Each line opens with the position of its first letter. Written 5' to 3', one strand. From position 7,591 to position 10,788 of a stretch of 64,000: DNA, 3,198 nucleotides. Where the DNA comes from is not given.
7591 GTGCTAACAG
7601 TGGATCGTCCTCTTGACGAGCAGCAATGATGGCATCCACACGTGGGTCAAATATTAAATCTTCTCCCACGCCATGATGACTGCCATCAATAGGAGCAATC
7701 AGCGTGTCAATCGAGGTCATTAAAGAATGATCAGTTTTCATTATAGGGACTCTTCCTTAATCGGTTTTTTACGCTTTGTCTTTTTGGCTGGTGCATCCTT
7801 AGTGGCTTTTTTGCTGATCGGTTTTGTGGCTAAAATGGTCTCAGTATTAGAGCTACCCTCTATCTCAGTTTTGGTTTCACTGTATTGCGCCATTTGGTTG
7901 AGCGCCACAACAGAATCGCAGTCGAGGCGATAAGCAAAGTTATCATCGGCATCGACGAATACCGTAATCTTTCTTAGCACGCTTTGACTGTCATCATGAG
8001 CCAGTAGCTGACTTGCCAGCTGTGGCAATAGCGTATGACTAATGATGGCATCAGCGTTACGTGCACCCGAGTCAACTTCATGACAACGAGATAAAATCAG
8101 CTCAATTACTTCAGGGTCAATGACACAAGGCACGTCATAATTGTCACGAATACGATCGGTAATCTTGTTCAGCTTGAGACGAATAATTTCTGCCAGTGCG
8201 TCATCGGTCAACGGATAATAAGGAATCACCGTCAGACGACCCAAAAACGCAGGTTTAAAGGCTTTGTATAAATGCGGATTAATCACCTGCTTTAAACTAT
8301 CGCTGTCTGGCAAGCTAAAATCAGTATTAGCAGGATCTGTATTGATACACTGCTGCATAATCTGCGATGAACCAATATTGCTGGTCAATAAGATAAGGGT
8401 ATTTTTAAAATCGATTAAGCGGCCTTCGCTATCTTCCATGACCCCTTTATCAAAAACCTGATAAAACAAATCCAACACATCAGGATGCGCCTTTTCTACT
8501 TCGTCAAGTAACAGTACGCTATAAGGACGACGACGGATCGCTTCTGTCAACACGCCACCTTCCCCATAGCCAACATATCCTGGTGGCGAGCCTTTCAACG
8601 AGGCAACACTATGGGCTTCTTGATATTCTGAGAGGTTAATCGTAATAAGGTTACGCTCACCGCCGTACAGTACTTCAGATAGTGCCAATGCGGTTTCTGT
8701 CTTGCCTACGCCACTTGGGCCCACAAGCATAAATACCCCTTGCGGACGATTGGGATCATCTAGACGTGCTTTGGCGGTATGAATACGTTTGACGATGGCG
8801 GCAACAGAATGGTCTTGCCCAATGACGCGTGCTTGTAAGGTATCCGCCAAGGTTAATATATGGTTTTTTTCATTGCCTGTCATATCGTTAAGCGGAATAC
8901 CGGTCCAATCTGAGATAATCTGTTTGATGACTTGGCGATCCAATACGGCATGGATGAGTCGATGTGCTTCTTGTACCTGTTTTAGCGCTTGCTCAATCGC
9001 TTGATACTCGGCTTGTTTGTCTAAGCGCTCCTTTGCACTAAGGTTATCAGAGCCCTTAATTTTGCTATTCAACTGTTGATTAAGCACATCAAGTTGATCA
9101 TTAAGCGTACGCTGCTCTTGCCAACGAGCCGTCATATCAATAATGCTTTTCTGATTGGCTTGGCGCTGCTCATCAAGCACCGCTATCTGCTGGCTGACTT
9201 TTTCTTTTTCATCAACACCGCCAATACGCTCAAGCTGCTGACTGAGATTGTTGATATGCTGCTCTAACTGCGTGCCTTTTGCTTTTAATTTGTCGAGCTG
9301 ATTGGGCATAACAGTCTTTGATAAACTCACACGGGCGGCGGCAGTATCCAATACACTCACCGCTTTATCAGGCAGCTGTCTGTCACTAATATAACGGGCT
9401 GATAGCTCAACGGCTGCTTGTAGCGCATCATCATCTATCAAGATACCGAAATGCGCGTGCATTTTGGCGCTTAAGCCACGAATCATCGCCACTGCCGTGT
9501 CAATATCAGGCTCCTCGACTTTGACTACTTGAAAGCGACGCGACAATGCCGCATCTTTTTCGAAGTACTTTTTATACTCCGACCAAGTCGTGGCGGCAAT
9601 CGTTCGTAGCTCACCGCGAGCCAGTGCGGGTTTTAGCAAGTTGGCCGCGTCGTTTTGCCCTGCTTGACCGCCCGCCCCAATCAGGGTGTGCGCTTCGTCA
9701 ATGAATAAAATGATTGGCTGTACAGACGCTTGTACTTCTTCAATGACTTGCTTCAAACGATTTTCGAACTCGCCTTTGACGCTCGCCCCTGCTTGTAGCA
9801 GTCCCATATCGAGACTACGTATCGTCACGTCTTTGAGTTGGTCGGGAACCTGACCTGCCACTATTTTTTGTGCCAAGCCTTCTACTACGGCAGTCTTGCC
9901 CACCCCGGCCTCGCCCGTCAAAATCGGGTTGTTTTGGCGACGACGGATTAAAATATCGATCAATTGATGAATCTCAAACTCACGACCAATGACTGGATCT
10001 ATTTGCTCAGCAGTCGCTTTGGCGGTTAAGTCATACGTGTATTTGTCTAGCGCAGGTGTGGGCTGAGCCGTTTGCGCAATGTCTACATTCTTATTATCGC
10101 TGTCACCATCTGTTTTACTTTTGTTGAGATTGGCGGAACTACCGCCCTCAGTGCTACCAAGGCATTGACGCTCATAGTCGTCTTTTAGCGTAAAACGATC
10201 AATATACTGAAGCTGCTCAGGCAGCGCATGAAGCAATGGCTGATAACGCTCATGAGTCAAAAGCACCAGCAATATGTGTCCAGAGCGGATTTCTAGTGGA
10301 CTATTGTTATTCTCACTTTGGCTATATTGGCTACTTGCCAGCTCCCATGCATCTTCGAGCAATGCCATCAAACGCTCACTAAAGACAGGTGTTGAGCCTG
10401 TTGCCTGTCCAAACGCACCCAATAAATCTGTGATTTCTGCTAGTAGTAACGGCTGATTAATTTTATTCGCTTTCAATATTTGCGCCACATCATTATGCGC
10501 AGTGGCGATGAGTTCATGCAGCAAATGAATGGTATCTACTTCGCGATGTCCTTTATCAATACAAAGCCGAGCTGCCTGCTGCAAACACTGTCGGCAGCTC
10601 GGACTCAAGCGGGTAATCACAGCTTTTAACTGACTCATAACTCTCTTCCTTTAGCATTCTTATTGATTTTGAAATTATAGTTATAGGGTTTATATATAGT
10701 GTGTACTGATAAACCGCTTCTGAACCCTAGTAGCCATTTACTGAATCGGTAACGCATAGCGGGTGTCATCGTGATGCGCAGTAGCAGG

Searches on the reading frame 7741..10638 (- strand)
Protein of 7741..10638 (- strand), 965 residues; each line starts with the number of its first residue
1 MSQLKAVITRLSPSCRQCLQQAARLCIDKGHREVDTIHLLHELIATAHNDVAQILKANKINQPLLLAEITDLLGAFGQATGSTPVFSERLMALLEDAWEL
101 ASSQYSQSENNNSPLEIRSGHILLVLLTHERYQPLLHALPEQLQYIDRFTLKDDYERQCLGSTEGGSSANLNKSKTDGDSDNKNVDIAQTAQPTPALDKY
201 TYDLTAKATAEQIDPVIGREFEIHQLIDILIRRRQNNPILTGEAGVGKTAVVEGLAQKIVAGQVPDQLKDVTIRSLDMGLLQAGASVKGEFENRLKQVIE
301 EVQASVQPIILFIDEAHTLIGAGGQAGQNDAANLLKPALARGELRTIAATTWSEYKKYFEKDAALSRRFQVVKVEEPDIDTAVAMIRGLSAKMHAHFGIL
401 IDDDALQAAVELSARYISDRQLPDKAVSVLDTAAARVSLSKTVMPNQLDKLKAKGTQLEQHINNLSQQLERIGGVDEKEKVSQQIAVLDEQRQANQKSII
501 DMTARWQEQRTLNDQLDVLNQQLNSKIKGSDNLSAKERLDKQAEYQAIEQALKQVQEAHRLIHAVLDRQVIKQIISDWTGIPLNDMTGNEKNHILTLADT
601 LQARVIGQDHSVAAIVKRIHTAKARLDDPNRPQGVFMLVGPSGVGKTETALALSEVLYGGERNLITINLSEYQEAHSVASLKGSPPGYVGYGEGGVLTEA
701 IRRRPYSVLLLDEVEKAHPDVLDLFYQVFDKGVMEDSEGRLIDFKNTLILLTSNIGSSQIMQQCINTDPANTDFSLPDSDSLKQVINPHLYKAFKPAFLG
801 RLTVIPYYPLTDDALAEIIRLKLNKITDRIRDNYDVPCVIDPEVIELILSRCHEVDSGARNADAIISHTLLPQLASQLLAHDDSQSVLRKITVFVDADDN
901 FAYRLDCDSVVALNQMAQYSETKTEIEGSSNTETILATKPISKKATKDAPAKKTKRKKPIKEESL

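Call 28: search_protein_families(library=pfam, proteins=[window:7741-10638:-], max_evalue=0.001)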
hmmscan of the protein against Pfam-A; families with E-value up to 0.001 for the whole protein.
window:7741-10638:- (965 aa): 20 families
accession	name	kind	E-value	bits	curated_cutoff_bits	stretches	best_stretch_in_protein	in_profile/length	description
PF07724.20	AAA_2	-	4.3e-55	186.7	27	1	631-804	1-165/166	AAA domain (Cdc48 subfamily)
PF17871.7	AAA_lid_9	-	9.1e-28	96.7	22.8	1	379-470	2-93/104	AAA lid domain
PF00004.35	AAA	-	1.1e-18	68.4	21.2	2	239-352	2-110/131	ATPase family associated with various cellular activities (AAA)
PF07728.20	AAA_5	-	5.5e-14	52.8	22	1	636-754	2-122/139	AAA domain (dynein-related subfamily)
PF10431.15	ClpB_D2-small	-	3.4e-12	46.7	21.9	1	810-882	1-72/81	C-terminal, D2-small domain, of ClpB protein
PF13191.12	AAA_16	-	1.9e-11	45.2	32.6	1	216-317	2-142/167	AAA ATPase domain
PF13401.12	AAA_22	-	3.5e-10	40.8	27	1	234-333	4-102/130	AAA domain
PF05621.17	TniB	-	7.9e-07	29.1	22.4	0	258-375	71-185/189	Bacterial TniB protein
PF12775.13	AAA_7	-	7.8e-06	26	25.8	0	636-679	36-79/181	P-loop containing dynein motor region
PF13173.12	AAA_14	-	4.7e-05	23.8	27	0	635-717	4-74/129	AAA domain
PF01637.24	ATPase_2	-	5.1e-05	23.6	33.2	0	219-393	4-198/225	ATPase domain predominantly from Archaea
PF20720.3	nSTAND3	-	7.5e-05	22.9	27.2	0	234-261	16-43/155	Novel STAND NTPase 3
PF06414.18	Zeta_toxin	-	8.4e-05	22.5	22.3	0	621-677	6-60/199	Zeta toxin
PF01695.23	IstB_IS21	-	0.00017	21.6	24.1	0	223-299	80-152/238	IstB-like ATP binding protein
PF13476.12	AAA_23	-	0.00024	22.3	27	0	447-557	100-198/201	AAA domain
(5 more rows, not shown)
